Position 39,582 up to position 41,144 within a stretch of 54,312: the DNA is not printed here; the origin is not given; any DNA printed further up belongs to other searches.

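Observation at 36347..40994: Pilin-less type IVb-pilus / T2SS-like four-gene module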

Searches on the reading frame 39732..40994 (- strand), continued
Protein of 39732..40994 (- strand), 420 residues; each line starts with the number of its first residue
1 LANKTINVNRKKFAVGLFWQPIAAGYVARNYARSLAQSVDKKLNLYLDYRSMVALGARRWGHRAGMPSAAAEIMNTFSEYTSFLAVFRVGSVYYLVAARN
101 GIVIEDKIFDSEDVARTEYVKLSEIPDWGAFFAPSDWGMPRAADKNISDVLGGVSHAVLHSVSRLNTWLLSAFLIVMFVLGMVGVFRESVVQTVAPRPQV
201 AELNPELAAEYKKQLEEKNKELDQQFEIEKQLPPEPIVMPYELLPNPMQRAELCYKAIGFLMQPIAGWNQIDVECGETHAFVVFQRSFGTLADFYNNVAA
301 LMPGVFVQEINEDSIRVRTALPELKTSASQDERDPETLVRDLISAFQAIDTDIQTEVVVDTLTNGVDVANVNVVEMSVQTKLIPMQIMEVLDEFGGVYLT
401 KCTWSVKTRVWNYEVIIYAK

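Call 65: fold_search(model_id=the predicted structure, library=pdb)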
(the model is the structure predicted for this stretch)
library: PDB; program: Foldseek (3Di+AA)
matches with E <= 10: 863; with E <= 0.001: 0
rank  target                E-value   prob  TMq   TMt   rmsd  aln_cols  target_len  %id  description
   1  4xrt_A                1.9e-02  0.08  0.07  0.09  21.4       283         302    7  Crystal structure of the di-domain ARO/CYC StfQ from the steffimycin biosynthetic pathway (released 2015-12-02)
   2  3khx_A                3.8e-02  0.69  0.15  0.15  13.5       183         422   10  Crystal structure of Staphylococcus aureus metallopeptidase (Sapep/DapE) in the apo-form (released 2010-07-07)
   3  3fd2_A                5.6e-02  0.18  0.11  0.13  22.8       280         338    6  Crystal structure of mMsoI/DNA complex with calcium (released 2009-06-30)
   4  5e5o_A                6.2e-02  0.23  0.12  0.16  17.4       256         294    8  I-SmaMI bound to uncleaved DNA target in the presence of Calcium ions (released 2016-01-13)
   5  2dch                  6.9e-02  0.41  0.13  0.23  16.9       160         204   15  Crystal structure of archaeal intron-encoded homing endonuclease I-Tsp061I (released 2006-07-06)
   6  5v0q_A                9.7e-02  0.16  0.11  0.15  20.8       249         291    7  Original engineered variant of I-OnuI meganuclease targeting the HIV integrase gene; harbors 49 point mutations relati (released 2017-09-27)
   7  4z1z_A                1.0e-01  0.16  0.12  0.15  17.6       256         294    9  Crystal Structure of Meganuclease I-SmaMI Bound to Uncleaveable DNA with a TTCT Central Four (released 2016-03-30)
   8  6d8a_A                1.0e-01  0.11  0.08  0.05  18.3       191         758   12  RsAgo Ternary Complex with guide RNA and Target DNA Containing A-A Bulge Within the Seed Segment of the Target Strand (released 2018-07-25)
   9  5t2h_A                1.2e-01  0.16  0.11  0.15  20.8       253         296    8  Engineered variant of I-OnuI meganuclease targeting the Human TCRa gene; harbors 43 point mutations relative to wild-t (released 2017-05-03)
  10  5t8d_A                1.4e-01  0.14  0.11  0.15  21.9       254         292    7  Engineered variant of I-OnuI meganuclease targeting the HIV integrase gene; harbors 47 point mutations relative to wil (released 2017-05-03)
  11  5t2n_A                1.4e-01  0.13  0.10  0.14  20.5       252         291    9  Engineered variant of I-OnuI meganuclease targeting the Anopheles AGAP007280 gene; harbors 38 point mutations relative (released 2017-05-03)
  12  9xy9_A                1.5e-01  0.15  0.11  0.15  20.9       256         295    8  One of a series of engineered variants of I-OnuI meganuclease targeting altered DNA target sequence (released 2025-09-10)
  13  2nrh_B                1.6e-01  0.47  0.10  0.20  13.4        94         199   14  Crystal structure of conserved putative Baf family transcriptional activator from Campylobacter jejuni (released 2006-11-14)
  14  5e5p                  1.9e-01  0.14  0.11  0.14  21.4       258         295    8  Wild type I-SmaMI in the space group of C121 (released 2016-01-13)
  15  7ra7_A                2.2e-01  0.14  0.10  0.18  16.1       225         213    7  Crystal structure of rabbit anti-HIV Fab 11A (released 2022-07-06)
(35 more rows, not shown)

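Call 67: search_protein_families(library=pfam, proteins=[L010:9337-9837:-, L045:7907-8503:-, L061:4117-4533:+, L068:4640-5383:+, L084:5087-5995:-, L010:17889-18515:-, L084:9681-9974:+, L084:8748-9650:+, L067:965-1474:-], max_evalue=0.05)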
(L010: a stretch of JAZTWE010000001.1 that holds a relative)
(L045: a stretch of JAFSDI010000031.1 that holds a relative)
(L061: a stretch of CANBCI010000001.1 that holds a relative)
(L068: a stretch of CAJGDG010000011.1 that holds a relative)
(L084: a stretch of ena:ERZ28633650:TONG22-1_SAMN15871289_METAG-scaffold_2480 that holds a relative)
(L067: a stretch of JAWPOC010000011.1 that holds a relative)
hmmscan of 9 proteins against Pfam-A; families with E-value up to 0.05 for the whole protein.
L010:9337-9837:- (166 aa): 0 families

L045:7907-8503:- (198 aa): 0 families

L061:4117-4533:+ (138 aa): 1 family
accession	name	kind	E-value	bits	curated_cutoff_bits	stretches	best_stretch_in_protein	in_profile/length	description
PF05656.20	DUF805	-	3.3e-09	37.6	25.7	1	21-133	8-102/111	Protein of unknown function (DUF805)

L068:4640-5383:+ (247 aa): 2 families
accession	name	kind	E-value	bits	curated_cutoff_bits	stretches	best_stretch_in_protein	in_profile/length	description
PF05656.20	DUF805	-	2.3e-17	63.9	25.7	1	118-246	2-110/111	Protein of unknown function (DUF805)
PF12669.12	FeoB_associated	-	0.018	15.7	27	0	67-88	3-24/44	FeoB-associated Cys-rich membrane protein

L084:5087-5995:- (302 aa): 0 families

L010:17889-18515:- (208 aa): 2 families
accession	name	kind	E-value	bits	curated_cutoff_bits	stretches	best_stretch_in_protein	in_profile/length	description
PF01066.26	CDP-OH_P_transf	-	5.5e-26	92.2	22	1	14-162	5-138/152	CDP-alcohol phosphatidyltransferase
PF13493.11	DUF4118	-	0.0012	19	28.4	1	142-202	3-65/107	Domain of unknown function (DUF4118)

L084:9681-9974:+ (97 aa): 0 families

L084:8748-9650:+ (300 aa): 1 family
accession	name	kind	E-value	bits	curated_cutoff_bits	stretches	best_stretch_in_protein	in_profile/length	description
PF10671.14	TcpQ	-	1.3e-18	67.3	27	1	219-296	1-78/80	Toxin co-regulated pilus biosynthesis protein Q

L067:965-1474:- (169 aa): 0 families

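Call 70: search_protein_families(library=ncbifam, proteins=[L067:8001-8459:+, L010:20005-20481:+, L067:2020-3336:-, L067:3337-4557:-, L067:4538-5914:-, P0142, L084:8748-9650:+], max_evalue=0.01)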
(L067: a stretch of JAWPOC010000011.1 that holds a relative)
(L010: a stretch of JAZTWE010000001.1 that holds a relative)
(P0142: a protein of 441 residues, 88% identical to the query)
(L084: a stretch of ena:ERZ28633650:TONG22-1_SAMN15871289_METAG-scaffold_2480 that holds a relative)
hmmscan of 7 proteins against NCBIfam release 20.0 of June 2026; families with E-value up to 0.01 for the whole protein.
L067:8001-8459:+ (152 aa): 1 family
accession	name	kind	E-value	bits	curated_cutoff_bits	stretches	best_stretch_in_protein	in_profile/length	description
TIGR01708.2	typeII_sec_gspH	equivalog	0.0069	16.4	80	1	4-56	1-50/169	type II secretion system minor pseudopilin GspH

L010:20005-20481:+ (158 aa): 3 families
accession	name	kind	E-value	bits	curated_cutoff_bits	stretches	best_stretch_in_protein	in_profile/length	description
NF041013.1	T4P_ComGE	equivalog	0.0014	18.7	49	1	10-57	5-52/83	competence type IV pilus minor pilin ComGE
NF006115.0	PRK08264.1-1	equivalog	0.0075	15.7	454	1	7-67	119-178/237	SDR family oxidoreductase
TIGR02596.1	TIGR02596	subfamily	0.0092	16.1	70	0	13-52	3-42/196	Verru_Chthon cassette protein D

L067:2020-3336:- (438 aa): 0 families

L067:3337-4557:- (406 aa): 0 families

L067:4538-5914:- (458 aa): 0 families

P0142 (441 aa): 5 families
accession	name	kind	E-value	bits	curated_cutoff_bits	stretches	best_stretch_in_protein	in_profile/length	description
TIGR02520.1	pilus_B_mal_scr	equivalog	2.2e-74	250.9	287.65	3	243-419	332-511/513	PilN family type IVB pilus formation outer membrane protein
TIGR02519.1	pilus_MshL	equivalog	9.7e-29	100.3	250.2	1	122-422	3-290/290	pilus (MSHA type) biogenesis protein MshL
TIGR02516.1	type_III_yscC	equivalog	2.8e-07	29.5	238.45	1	126-389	207-424/463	type III secretion system outer membrane ring subunit SctC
NF011873.0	PRK15346.1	equivalog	0.00031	19.5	524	1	254-389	333-457/499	EscC/YscC/HrcC family type III secretion system outer membrane ring protein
NF010083.0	PRK13568.1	equivalog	0.0015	17.3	554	1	312-422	307-417/419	DNA uptake porin HofQ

L084:8748-9650:+ (300 aa): 0 families

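Call 71: find_encoding_contigs(protein=P0143, flank=6000, max_places=10)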
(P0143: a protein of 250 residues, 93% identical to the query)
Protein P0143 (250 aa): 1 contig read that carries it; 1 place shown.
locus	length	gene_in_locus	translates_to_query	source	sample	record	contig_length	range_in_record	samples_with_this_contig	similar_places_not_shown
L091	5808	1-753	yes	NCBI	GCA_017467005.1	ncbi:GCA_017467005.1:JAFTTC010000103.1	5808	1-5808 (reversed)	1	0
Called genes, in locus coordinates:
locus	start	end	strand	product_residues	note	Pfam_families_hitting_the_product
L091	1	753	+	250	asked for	PF00263:Secretin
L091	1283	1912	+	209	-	-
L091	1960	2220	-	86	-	-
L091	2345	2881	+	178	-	PF02660:G3P_acyltransf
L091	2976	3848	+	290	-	-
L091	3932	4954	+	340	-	PF21102:DprA_N (weak), PF02481:DNA_processg_A, PF17782:WHD_DprA (weak)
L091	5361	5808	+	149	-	PF11638:DnaA_N (weak)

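Call 72: find_encoding_contigs(protein=P0169, flank=6000, max_places=5)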
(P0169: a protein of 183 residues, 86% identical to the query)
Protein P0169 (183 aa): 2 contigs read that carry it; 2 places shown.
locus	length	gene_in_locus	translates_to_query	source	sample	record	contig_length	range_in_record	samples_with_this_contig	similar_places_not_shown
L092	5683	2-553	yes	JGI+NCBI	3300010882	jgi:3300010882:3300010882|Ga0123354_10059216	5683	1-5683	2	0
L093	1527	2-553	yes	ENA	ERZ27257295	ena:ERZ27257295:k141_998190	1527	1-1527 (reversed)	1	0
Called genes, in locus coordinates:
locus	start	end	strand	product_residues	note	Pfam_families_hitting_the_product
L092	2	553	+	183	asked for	PF00263:Secretin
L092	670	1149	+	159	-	-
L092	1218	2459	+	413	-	PF00342:PGI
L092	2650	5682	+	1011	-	?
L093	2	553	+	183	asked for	PF00263:Secretin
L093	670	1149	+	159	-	-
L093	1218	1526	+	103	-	?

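Call 75: search_protein_families(library=pfam, alignment_id=A4, max_evalue=0.01)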
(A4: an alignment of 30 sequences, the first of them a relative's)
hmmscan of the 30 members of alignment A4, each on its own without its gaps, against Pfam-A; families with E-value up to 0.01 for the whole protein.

A. member 1, L067:8001-8456:+ (152 aa): 2 families
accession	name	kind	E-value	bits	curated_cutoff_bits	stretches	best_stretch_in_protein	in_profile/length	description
PF08805.16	PilS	-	3.9e-05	24.1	22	1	42-118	7-93/138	PilS N terminal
PF07963.17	N_methyl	-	0.00089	19.2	21.2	1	1-27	1-27/27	Prokaryotic N-terminal methylation motif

B. families by the number of members that match (of 30 scanned): 3 families
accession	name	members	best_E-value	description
PF08805.16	PilS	13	3.9e-05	PilS N terminal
PF07963.17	N_methyl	13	0.00081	Prokaryotic N-terminal methylation motif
PF16229.10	DUF4888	1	0.0068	Domain of unknown function (DUF4888)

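Call 81: predict_structure(alignment_id=A5)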
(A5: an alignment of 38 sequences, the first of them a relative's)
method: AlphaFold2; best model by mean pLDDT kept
length: 152 residues; sequences in the alignment: 38
mean_pLDDT: 81.7   pTM: 0.72
mean pLDDT of the five models: 81.7, 78.6, 78.3, 76.8, 76.7
residues with pLDDT >= 90: 83; 70-90: 30; 50-70: 30; < 50: 9
segments of 3 or more residues with pLDDT < 50: 1-4
pLDDT, mean of each block of 10 residues (from residue 1): 48 51 54 73 93 91 94 92 95 93 95 87 91 74 94 91
secondary structure, 60 per line:
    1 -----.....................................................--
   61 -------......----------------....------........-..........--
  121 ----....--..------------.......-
elements in order: H6-58 H68-73 E90-93 E100-107 H109-118 E125-128 E145-151

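Call 83: fold_search(model_id=the predicted structure, library=pdb)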
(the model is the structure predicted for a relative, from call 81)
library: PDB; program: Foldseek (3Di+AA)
matches with E <= 10: 446; with E <= 0.001: 12
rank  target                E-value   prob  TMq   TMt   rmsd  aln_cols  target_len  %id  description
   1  8uhf_A                1.5e-05  1.00  0.71  0.58   4.1       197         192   16  Cryo-EM of Vibrio cholerae toxin co-regulated pilus - asymmetric reconstruction (released 2023-12-06)
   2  8uhf_E                2.7e-05  1.00  0.66  0.55   4.5       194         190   17  Cryo-EM of Vibrio cholerae toxin co-regulated pilus - asymmetric reconstruction (released 2023-12-06)
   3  9iuf_A                4.2e-05  1.00  0.70  0.53   5.4       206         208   14  Cryo-EM structure of the type IVb pilus from enterotoxigenic Escherichia coli (released 2025-05-28)
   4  8uhf_F                1.0e-04  1.00  0.65  0.53   4.6       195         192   16  Cryo-EM of Vibrio cholerae toxin co-regulated pilus - asymmetric reconstruction (released 2023-12-06)
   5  8uhf_H                1.1e-04  1.00  0.68  0.56   5.2       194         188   15  Cryo-EM of Vibrio cholerae toxin co-regulated pilus - asymmetric reconstruction (released 2023-12-06)
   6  8uhf_B                1.4e-04  1.00  0.70  0.56   4.5       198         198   16  Cryo-EM of Vibrio cholerae toxin co-regulated pilus - asymmetric reconstruction (released 2023-12-06)
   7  8uhf_I                2.3e-04  1.00  0.68  0.56   3.9       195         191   16  Cryo-EM of Vibrio cholerae toxin co-regulated pilus - asymmetric reconstruction (released 2023-12-06)
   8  3s0t_B                5.1e-04  1.00  0.58  0.50   5.0       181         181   13  Crystal structure of the CofA Type IV pilin subunit from enterotoxigenic E. coli (released 2012-04-11)
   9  3s0t_A                5.1e-04  1.00  0.57  0.49   5.4       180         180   12  Crystal structure of the CofA Type IV pilin subunit from enterotoxigenic E. coli (released 2012-04-11)
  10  8uhf_D                5.5e-04  1.00  0.72  0.59   3.7       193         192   15  Cryo-EM of Vibrio cholerae toxin co-regulated pilus - asymmetric reconstruction (released 2023-12-06)
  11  3hrv_B                7.6e-04  1.00  0.60  0.55   4.4       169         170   14  Crystal structure of TcpA, a Type IV pilin from Vibrio cholerae El Tor biotype (released 2010-06-16)
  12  3hrv_A                8.7e-04  1.00  0.58  0.52   4.5       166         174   13  Crystal structure of TcpA, a Type IV pilin from Vibrio cholerae El Tor biotype (released 2010-06-16)
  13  1oqv_A                1.1e-03  1.00  0.60  0.54   4.8       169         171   14  Structure of TcpA, the Type IV pilin subunit from the toxin co-regulated pilus of Vibrio cholerae classical biotype (released 2003-06-03)
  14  3vor                  4.8e-03  1.00  0.54  0.46   5.6       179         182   13  Crystal Structure Analysis of the CofA (released 2012-09-26)
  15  1q5f_MODEL_1_A        7.1e-02  0.69  0.41  0.40   6.7       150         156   15  NMR Structure of Type IVb pilin (PilS) from Salmonella typhi (released 2004-07-27)
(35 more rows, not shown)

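Call 85: find_related_loci(query=A6, collection=metagenome_contigs, flank=10000)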
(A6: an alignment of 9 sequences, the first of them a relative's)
Query A6 (441 aa) in metagenome_contigs; peptide patterns used: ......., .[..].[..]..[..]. (x = any residue, [..] = any of these).
376 stretches matched a pattern; 166 encode a relative of the query (tblastn E <= 1e-3); the best 80 are kept; 80 distinct loci.
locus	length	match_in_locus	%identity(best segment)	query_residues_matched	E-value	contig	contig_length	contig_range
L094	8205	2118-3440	97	1-441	0e+0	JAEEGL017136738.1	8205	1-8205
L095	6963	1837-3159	96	1-441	0e+0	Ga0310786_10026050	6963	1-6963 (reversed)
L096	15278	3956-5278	96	1-441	0e+0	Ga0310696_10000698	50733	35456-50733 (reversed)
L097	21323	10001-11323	94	1-441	0e+0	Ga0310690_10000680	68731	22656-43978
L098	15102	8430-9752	93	1-441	0e+0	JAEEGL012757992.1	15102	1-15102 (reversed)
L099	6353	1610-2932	93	1-441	0e+0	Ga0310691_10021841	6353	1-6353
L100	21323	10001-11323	92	1-441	0e+0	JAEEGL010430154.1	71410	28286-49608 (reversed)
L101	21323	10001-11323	92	1-441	0e+0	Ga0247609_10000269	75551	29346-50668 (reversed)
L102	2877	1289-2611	91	1-441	0e+0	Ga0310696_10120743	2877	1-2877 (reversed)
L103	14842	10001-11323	91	1-441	0e+0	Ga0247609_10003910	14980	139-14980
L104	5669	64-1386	91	1-441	0e+0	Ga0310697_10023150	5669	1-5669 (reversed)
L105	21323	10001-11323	91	1-441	0e+0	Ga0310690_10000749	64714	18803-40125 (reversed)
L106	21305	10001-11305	90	1-441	0e+0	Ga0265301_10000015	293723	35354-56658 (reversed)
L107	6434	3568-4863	90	1-441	0e+0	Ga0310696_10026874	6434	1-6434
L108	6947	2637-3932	89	1-441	0e+0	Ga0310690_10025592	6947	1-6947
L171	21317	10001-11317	82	2-441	0e+0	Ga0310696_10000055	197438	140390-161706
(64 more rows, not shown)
